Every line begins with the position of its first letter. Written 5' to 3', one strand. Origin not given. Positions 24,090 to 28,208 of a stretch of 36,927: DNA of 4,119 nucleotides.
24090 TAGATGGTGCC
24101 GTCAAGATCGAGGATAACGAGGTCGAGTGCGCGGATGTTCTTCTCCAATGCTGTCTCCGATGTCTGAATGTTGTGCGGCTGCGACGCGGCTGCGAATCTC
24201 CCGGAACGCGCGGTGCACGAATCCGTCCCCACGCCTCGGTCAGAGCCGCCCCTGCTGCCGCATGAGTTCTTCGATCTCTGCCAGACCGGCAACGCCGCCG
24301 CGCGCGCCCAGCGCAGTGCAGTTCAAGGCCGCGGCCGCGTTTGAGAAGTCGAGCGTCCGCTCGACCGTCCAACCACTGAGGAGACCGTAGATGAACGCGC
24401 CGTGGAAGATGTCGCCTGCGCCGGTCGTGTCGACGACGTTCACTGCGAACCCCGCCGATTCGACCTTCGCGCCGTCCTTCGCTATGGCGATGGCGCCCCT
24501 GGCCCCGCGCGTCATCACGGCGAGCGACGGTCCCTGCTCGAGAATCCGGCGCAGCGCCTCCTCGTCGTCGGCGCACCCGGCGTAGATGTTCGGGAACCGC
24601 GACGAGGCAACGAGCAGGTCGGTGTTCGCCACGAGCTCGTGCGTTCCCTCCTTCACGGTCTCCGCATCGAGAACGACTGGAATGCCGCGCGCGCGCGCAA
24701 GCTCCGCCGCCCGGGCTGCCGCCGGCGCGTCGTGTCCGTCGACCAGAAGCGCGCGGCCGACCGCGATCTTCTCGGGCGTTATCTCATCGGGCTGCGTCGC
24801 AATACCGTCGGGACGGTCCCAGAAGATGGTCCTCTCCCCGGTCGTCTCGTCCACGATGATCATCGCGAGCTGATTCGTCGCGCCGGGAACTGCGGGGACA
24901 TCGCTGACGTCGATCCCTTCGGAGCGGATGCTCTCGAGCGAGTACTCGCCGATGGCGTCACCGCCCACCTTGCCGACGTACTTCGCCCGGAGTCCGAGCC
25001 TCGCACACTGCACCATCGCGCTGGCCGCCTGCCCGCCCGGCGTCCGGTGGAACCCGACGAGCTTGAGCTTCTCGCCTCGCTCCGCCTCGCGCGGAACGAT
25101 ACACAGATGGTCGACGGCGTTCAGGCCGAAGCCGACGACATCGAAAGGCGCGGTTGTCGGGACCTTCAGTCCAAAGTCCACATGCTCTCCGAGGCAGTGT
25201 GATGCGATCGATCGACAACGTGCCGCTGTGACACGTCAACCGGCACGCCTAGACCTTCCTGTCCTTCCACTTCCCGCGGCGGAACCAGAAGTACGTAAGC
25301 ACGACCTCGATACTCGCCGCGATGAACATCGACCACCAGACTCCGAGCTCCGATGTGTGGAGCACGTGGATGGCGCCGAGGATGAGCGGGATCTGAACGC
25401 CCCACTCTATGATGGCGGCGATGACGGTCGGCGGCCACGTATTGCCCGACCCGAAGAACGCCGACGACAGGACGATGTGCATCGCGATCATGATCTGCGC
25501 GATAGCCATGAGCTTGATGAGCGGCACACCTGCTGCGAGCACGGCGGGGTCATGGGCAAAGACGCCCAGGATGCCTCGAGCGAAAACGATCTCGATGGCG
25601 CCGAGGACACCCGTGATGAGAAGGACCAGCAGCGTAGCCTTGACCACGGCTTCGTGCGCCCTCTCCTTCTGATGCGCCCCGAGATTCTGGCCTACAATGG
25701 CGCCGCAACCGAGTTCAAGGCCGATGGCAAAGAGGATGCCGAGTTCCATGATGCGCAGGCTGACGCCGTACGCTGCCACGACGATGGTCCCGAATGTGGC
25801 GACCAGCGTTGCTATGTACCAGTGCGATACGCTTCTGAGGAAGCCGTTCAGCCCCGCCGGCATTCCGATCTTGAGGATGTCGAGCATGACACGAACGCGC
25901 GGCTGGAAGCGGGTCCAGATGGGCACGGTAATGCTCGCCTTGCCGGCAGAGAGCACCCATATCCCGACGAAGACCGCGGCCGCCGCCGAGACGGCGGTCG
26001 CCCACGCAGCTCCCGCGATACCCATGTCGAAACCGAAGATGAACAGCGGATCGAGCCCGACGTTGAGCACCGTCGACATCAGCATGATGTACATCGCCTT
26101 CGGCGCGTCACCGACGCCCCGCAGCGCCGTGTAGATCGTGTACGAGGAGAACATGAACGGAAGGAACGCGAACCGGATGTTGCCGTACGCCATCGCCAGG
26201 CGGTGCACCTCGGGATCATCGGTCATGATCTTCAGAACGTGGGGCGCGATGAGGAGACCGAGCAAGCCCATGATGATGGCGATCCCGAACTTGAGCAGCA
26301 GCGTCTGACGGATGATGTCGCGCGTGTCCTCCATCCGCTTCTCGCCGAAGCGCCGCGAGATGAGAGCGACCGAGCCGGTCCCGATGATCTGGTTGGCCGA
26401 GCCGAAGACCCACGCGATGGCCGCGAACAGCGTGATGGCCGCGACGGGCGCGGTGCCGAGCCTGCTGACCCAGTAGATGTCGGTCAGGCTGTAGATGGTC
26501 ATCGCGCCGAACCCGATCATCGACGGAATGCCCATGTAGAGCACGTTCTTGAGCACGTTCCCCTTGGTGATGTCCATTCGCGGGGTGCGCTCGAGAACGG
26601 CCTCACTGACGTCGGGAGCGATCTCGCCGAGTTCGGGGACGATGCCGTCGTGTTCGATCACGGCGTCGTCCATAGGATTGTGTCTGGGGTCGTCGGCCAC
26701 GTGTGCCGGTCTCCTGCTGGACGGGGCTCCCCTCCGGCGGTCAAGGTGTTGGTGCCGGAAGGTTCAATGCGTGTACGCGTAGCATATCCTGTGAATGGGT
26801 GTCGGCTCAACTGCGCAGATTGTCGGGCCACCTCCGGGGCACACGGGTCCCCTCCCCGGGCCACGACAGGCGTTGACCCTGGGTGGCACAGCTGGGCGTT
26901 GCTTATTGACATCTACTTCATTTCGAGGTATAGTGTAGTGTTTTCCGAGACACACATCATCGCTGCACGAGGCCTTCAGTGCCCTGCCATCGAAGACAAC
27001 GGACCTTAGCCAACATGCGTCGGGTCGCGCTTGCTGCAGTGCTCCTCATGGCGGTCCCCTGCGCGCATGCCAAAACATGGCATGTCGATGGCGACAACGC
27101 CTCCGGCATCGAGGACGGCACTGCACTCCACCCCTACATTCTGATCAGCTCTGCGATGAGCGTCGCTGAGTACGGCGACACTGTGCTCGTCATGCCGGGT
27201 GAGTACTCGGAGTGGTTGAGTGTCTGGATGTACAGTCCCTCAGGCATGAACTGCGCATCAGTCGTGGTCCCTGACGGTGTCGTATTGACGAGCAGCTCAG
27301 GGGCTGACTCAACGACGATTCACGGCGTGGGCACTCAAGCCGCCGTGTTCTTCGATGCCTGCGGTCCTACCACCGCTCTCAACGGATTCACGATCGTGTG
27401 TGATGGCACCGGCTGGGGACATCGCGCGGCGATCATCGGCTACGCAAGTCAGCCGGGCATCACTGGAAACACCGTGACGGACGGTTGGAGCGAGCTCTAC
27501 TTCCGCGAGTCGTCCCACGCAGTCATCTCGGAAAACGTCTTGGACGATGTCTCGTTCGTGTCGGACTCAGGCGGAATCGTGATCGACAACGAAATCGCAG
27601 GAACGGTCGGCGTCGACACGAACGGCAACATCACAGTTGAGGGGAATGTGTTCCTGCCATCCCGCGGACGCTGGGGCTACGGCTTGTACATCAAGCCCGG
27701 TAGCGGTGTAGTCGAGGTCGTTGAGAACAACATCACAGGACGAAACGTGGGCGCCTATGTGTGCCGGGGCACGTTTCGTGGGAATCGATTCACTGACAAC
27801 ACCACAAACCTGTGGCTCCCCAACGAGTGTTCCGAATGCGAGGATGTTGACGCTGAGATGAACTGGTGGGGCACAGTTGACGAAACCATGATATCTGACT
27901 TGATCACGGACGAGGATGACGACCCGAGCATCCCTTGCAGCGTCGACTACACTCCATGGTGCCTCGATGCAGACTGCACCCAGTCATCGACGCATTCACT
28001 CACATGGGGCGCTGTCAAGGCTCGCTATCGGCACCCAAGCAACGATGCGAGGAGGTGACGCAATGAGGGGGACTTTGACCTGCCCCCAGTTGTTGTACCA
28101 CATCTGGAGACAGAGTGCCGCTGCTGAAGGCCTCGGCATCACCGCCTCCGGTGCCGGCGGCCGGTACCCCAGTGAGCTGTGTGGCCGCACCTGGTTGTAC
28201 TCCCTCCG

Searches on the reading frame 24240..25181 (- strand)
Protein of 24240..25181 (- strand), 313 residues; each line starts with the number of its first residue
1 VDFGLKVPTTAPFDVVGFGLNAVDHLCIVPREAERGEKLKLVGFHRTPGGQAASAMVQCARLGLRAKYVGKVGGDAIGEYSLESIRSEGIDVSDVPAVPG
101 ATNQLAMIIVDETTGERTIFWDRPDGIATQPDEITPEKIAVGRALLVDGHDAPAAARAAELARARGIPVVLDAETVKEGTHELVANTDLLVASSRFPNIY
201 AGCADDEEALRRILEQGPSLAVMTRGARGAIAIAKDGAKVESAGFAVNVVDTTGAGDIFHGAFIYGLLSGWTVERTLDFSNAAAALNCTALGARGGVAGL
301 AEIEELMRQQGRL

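Call 15: search_protein_families(library=pfam, proteins=[window:24240-25181:-], max_evalue=0.001)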
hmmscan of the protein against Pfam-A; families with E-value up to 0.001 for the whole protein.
window:24240-25181:- (313 aa): 1 family
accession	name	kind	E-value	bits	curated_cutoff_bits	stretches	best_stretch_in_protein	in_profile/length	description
PF00294.29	PfkB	-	5.3e-48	164.3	25.8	1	23-294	7-296/302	pfkB family carbohydrate kinase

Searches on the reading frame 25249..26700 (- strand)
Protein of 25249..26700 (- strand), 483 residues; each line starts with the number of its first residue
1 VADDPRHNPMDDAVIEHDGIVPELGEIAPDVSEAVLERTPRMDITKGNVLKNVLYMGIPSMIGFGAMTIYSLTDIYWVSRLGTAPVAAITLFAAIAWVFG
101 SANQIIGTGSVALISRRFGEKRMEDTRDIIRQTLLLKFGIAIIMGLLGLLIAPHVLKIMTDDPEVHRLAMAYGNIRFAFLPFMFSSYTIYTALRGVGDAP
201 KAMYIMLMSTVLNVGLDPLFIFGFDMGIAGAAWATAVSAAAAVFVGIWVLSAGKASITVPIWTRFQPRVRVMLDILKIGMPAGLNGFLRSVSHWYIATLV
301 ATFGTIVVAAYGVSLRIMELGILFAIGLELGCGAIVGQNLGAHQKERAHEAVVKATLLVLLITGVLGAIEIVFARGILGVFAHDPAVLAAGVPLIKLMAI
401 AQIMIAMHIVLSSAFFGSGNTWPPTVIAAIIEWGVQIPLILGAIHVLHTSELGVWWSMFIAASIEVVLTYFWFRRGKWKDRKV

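Call 15: search_protein_families(library=pfam, proteins=[window:25249-26700:-], max_evalue=0.001)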
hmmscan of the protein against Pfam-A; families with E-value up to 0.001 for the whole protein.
window:25249-26700:- (483 aa): 1 family
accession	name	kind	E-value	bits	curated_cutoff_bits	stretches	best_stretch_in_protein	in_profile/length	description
PF01554.23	MatE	-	3.4e-54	183.3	24.9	2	59-219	1-161/161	MatE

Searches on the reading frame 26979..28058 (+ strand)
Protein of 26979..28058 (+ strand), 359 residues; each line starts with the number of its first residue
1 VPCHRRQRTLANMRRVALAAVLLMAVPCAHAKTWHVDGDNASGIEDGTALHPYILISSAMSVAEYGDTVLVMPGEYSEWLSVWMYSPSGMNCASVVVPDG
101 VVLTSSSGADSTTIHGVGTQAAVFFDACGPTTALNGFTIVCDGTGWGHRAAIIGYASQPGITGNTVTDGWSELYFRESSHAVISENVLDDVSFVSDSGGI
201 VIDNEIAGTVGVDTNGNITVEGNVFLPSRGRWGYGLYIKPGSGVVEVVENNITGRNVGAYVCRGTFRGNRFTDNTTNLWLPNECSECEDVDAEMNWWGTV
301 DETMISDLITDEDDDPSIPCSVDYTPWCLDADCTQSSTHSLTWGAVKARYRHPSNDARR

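Call 15: search_protein_families(library=pfam, proteins=[window:26979-28058:+], max_evalue=0.001)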
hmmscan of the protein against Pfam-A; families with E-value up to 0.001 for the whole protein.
window:26979-28058:+ (359 aa): 3 families
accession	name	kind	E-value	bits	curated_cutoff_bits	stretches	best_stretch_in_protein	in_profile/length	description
PF13229.12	Beta_helix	-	3.6e-09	36.9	25.9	1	100-275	2-157/158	Right handed beta helix region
PF05048.19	NosD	-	4.9e-07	29.8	23.6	1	135-277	25-175/212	Periplasmic copper-binding protein (NosD)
PF07602.17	DUF1565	-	0.00056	19.7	20.3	0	45-256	7-198/257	Protein of unknown function (DUF1565)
